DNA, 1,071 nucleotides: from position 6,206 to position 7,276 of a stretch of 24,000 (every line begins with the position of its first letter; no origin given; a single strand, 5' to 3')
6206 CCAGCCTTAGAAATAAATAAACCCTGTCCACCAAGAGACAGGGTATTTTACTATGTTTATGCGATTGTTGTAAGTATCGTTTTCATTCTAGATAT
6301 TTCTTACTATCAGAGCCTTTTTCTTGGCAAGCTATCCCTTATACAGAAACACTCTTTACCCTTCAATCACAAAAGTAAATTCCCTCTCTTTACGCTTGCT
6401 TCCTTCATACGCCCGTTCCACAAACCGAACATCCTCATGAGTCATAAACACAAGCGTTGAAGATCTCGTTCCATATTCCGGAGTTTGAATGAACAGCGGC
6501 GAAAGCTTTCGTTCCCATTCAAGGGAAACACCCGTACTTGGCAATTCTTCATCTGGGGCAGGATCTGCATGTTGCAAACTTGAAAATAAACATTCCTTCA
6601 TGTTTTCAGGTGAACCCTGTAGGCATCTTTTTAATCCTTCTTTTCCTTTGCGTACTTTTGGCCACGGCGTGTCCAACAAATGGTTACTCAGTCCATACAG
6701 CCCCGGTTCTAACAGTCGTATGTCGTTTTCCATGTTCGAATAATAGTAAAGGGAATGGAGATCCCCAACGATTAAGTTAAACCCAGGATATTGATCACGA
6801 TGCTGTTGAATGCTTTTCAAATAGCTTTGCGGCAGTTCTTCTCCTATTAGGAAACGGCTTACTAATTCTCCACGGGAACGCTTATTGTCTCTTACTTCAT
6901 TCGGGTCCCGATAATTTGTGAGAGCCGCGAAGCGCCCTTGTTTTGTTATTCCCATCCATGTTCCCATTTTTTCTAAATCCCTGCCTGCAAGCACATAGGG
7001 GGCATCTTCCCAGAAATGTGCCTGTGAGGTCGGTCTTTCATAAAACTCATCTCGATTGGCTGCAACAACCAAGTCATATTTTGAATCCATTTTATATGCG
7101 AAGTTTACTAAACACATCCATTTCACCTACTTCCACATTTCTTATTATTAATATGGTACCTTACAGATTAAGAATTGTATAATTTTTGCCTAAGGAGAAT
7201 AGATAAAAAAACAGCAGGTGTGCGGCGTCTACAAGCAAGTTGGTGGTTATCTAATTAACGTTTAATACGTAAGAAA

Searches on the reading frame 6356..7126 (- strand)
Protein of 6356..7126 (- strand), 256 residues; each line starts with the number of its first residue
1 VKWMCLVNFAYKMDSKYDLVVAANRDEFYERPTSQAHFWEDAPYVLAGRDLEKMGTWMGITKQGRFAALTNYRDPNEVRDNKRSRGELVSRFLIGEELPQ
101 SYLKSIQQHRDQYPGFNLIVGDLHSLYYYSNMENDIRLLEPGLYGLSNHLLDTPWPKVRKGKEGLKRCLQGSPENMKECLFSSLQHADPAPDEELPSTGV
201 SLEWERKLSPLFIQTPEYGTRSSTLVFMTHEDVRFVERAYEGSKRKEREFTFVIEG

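Call 29: find_homologous_proteins(query=window:6356-7126:-, max_evalue=1e-30)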
Query window:6356-7126:- (256 aa): 7992 proteins with E <= 1e-30 among 8000 candidates; the best 120 are listed.
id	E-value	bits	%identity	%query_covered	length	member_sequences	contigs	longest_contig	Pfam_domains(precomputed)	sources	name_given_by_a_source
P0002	2.5e-171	586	100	99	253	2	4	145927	PF05742.18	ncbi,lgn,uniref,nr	ncbi:NRDE family protein [Ectobacillus panaciterrae]|uniref:NRDE family protein n=1 Tax=Ectobacillus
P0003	2.9e-149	514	87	98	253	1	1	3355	PF05742.18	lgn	-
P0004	1.3e-145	502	85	99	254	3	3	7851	PF05742.18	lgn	-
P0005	2.0e-141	488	83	98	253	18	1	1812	PF05742.18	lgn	-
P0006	1.4e-138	479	80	100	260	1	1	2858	PF05742.18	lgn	-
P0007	5.0e-138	477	81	98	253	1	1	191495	PF05742.18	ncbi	ncbi:MAG: NRDE family protein [Bacillota bacterium]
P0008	6.4e-137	473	81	98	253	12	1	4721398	PF05742.18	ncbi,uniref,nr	ncbi:NRDE family protein [Peribacillus asahii]|uniref:NRDE family protein n=1 Tax=Peribacillus asahi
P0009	7.2e-131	453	76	98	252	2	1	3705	PF05742.18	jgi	jgi:uncharacterized protein with NRDE domain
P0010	8.5e-130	450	76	97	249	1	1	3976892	PF05742.18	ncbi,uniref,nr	ncbi:NRDE family protein [Pontibacillus sp. HMF3514]|uniref:NRDE family protein n=1 Tax=Pontibacillu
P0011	1.1e-129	449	73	99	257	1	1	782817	PF05742.18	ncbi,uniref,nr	ncbi:NRDE family protein [Bacillus sp. 165]|uniref:NRDE family protein n=1 Tax=Bacillus sp. 165 TaxI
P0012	1.2e-128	446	83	88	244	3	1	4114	PF05742.18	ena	-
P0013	3.4e-126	438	74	98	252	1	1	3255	PF05742.18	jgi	jgi:uncharacterized protein with NRDE domain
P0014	1.5e-125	436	73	98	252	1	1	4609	PF05742.18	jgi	jgi:uncharacterized protein with NRDE domain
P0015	6.7e-125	434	73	98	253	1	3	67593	PF05742.18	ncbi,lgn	ncbi:MAG: NRDE family protein [Ectobacillus sp.]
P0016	1.2e-124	433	74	98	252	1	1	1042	PF05742.18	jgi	jgi:uncharacterized protein with NRDE domain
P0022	3.7e-117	408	70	99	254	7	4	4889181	PF05742.18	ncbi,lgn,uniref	ncbi:NRDE family protein [Ectobacillus funiculus]|uniref:NRDE family protein n=1 Tax=Ectobacillus fu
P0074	1.0e-96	341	56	98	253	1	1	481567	PF05742.18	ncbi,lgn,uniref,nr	ncbi:NRDE family protein [Ectobacillus ponti]|uniref:NRDE family protein n=1 Tax=Ectobacillus ponti 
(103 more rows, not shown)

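Call 30: find_encoding_contigs(protein=P0002, flank=10000, max_places=6)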
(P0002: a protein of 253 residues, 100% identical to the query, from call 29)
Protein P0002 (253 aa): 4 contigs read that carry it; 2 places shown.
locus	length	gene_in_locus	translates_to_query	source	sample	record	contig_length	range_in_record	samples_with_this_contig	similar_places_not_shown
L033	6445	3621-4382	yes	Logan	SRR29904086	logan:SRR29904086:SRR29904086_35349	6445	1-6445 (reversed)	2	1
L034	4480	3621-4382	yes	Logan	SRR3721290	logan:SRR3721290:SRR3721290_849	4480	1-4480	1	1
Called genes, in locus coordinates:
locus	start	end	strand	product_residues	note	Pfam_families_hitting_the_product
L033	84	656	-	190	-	PF03767:Acid_phosphat_B, PF06941:NT5C, PF13419:HAD_2 (faint), PF24694:LNS2_PITM1-3 (weak)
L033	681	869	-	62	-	-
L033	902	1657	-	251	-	PF00925:GTP_cyclohydro2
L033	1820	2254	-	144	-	PF00903:Glyoxalase (weak)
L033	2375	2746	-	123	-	PF13564:DoxX_2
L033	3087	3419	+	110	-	PF01638:HxlR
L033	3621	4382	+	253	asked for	PF05742:TANGO2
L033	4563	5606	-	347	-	PF01408:GFO_IDH_MocA, PF03447:NAD_binding_3 (faint), PF22725:GFO_IDH_MocA_C3, PF02894:GFO_IDH_MocA_C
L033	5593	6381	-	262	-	PF08220:HTH_DeoR, PF08279:HTH_11 (weak), PF00455:DeoRC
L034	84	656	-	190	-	PF03767:Acid_phosphat_B, PF06941:NT5C, PF13419:HAD_2 (faint), PF24694:LNS2_PITM1-3 (weak)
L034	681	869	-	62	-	-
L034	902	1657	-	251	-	PF00925:GTP_cyclohydro2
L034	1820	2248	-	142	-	PF00903:Glyoxalase (weak)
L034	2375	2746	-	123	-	PF13564:DoxX_2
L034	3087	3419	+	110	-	PF01638:HxlR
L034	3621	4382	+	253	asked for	PF05742:TANGO2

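Call 31: find_encoding_contigs(protein=P0007, flank=10000, max_places=3)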
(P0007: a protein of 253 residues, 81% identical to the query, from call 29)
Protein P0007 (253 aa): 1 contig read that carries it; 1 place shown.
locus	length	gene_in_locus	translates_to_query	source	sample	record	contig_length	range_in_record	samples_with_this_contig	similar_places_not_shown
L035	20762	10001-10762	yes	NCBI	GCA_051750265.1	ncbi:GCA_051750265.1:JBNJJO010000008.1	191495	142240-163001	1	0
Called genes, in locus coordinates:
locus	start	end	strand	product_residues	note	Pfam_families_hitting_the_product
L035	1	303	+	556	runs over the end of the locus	PF00128:Alpha-amylase, PF16657:Malt_amylase_C (weak), PF23915:SusG_C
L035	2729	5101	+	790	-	PF07210:DUF1416 (faint), PF23193:NOMO_3rd (faint), PF13715:CarbopepD_reg_2 (faint), PF17210:SdrD_B (faint), PF20598:DUF6795 (faint), PF22904:NOMO1-like_2nd (faint), PF13620:CarboxypepD_reg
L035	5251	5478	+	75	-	-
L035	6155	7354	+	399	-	PF00389:2-Hacid_dh, PF02826:2-Hacid_dh_C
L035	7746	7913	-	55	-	-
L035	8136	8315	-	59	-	-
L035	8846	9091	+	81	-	-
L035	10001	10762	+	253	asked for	PF05742:TANGO2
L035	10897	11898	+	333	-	PF00296:Bac_luciferase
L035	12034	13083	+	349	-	PF00296:Bac_luciferase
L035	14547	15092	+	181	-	PF07385:Lyx_isomer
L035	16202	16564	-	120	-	-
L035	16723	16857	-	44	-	-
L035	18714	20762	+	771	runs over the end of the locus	PF28082:ZorA-like_t1, PF04513:Baculo_PEP_C (faint)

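Call 32: find_encoding_contigs(protein=P0015, flank=10000, max_places=3)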
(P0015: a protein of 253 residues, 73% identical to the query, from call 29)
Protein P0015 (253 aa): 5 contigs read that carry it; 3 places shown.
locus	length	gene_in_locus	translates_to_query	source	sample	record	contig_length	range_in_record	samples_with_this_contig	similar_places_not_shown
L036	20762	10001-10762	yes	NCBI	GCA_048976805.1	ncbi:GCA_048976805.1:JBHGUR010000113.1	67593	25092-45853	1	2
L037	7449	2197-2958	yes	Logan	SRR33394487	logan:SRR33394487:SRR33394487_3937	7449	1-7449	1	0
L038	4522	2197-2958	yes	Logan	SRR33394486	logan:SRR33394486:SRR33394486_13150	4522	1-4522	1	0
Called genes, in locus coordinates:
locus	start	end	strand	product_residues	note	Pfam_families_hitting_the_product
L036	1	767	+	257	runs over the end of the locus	PF00290:Trp_syntA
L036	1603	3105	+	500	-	PF02652:Lactate_perm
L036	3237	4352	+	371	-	PF13353:Fer4_12, PF04055:Radical_SAM, PF13186:SPASM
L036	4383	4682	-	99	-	-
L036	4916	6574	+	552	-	PF08448:PAS_4, PF00989:PAS, PF13188:PAS_8 (weak), PF08447:PAS_3, PF08448:PAS_4, PF13426:PAS_9, PF00512:HisKA, PF02518:HATPase_c, +1 more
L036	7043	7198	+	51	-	PF09501:Bac_small_YrzI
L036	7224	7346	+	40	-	PF09501:Bac_small_YrzI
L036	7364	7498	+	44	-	PF09501:Bac_small_YrzI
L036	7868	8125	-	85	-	-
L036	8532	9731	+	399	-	PF07690:MFS_1, PF13347:MFS_2, PF00083:Sugar_tr (weak)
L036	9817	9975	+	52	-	-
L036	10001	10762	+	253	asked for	PF05742:TANGO2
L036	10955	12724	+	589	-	PF13687:DUF4153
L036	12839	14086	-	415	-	PF00171:Aldedh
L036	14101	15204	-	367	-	PF00696:AA_kinase, PF01472:PUA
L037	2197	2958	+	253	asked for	PF05742:TANGO2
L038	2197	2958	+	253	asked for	PF05742:TANGO2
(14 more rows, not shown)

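Call 39: find_encoding_contigs(protein=P0004, flank=10000, max_places=4)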
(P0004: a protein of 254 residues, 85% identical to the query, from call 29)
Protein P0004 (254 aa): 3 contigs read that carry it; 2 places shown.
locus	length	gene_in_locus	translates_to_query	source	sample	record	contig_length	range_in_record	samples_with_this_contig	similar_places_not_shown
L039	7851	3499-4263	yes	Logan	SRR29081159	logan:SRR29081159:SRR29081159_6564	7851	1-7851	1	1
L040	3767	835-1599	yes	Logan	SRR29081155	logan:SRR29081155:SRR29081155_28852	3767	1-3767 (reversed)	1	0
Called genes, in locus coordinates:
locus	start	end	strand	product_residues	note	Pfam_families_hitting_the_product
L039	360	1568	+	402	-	PF07690:MFS_1, PF13347:MFS_2, PF07690:MFS_1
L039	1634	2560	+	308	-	PF00291:PALP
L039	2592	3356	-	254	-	PF09234:DUF1963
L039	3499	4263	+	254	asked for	PF05742:TANGO2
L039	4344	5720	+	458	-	PF00696:AA_kinase, PF13840:ACT_7, PF01842:ACT (weak), PF22468:ACT_9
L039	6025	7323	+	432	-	PF00860:Xan_ur_permease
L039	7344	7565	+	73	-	-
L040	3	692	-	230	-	?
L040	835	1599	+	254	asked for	PF05742:TANGO2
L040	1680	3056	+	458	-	PF00696:AA_kinase, PF13840:ACT_7, PF01842:ACT (weak), PF22468:ACT_9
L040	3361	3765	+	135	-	?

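Call 40: find_encoding_contigs(protein=P0003, flank=10000, max_places=4)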
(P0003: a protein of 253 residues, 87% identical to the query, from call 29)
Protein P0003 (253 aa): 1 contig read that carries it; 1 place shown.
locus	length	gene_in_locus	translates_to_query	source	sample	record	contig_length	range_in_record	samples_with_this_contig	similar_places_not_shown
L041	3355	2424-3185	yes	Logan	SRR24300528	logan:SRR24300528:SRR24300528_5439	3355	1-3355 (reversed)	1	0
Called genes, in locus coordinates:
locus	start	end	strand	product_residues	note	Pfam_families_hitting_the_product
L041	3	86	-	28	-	?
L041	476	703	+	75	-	-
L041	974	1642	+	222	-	PF13376:OmdA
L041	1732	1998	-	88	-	-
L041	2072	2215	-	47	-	-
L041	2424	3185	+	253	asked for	PF05742:TANGO2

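Call 46: find_encoding_contigs(protein=P0022, flank=10000, max_places=3)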
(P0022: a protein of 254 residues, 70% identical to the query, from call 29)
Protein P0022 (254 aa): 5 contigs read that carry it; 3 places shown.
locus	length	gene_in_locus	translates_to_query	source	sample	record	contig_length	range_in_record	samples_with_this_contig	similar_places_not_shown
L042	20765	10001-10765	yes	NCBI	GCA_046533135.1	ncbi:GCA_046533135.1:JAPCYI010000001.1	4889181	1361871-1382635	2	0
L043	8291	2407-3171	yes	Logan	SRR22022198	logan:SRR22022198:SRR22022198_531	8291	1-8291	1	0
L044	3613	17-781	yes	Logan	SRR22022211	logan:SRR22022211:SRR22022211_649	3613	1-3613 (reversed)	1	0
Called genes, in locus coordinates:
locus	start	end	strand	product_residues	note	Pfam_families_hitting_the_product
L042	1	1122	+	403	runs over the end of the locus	PF07690:MFS_1, PF13347:MFS_2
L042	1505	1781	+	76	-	-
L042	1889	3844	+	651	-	-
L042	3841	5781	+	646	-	PF02624:YcaO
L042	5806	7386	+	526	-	PF00881:Nitroreductase (weak)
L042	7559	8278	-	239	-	PF06325:PrmA, PF05175:MTS, PF01209:Ubie_methyltran, PF02353:CMAS, PF03848:TehB, PF13489:Methyltransf_23, PF13847:Methyltransf_31, PF08241:Methyltransf_11, +5 more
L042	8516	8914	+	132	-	PF01741:MscL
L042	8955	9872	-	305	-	-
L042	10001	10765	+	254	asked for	PF05742:TANGO2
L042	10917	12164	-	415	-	PF00171:Aldedh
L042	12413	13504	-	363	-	PF00696:AA_kinase, PF01472:PUA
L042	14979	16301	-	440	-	PF05525:Branch_AA_trans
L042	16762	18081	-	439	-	PF02056:Glyco_hydro_4, PF11975:Glyco_hydro_4C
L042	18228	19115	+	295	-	PF02311:AraC_binding, PF00165:HTH_AraC, PF12833:HTH_18, PF00165:HTH_AraC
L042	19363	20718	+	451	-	PF00696:AA_kinase, PF13840:ACT_7, PF22468:ACT_9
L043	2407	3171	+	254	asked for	PF05742:TANGO2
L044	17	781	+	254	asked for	PF05742:TANGO2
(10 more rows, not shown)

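Call 47: find_encoding_contigs(protein=P0074, flank=10000, max_places=2)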
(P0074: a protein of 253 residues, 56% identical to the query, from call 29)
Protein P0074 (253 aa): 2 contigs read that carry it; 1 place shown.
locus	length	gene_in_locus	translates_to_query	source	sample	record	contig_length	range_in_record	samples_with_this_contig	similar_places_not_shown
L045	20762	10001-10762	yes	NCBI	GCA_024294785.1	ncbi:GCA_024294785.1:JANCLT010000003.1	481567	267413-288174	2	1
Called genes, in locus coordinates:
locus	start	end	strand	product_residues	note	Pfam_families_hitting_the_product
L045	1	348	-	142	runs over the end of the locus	-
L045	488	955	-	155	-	PF13690:CheX, PF04509:CheC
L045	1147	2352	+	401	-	PF13347:MFS_2, PF07690:MFS_1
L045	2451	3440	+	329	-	PF01073:3Beta_HSD, PF01370:Epimerase, PF02719:Polysacc_synt_2, PF04321:RmlD_sub_bind, PF05368:NmrA (weak), PF13460:NAD_binding_10, PF16363:GDP_Man_Dehyd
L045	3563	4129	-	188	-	-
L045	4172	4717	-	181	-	-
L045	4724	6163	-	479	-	PF22807:TrAA12 (faint), PF01436:NHL (faint)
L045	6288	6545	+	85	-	-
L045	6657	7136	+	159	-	PF01047:MarR (weak), PF12802:MarR_2 (weak)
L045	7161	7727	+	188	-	-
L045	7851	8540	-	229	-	PF09234:DUF1963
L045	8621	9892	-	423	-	PF00015:MCPsignal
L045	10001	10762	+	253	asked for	PF05742:TANGO2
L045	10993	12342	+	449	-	PF00696:AA_kinase, PF13840:ACT_7, PF01842:ACT (weak), PF22468:ACT_9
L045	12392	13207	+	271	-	PF02602:HEM4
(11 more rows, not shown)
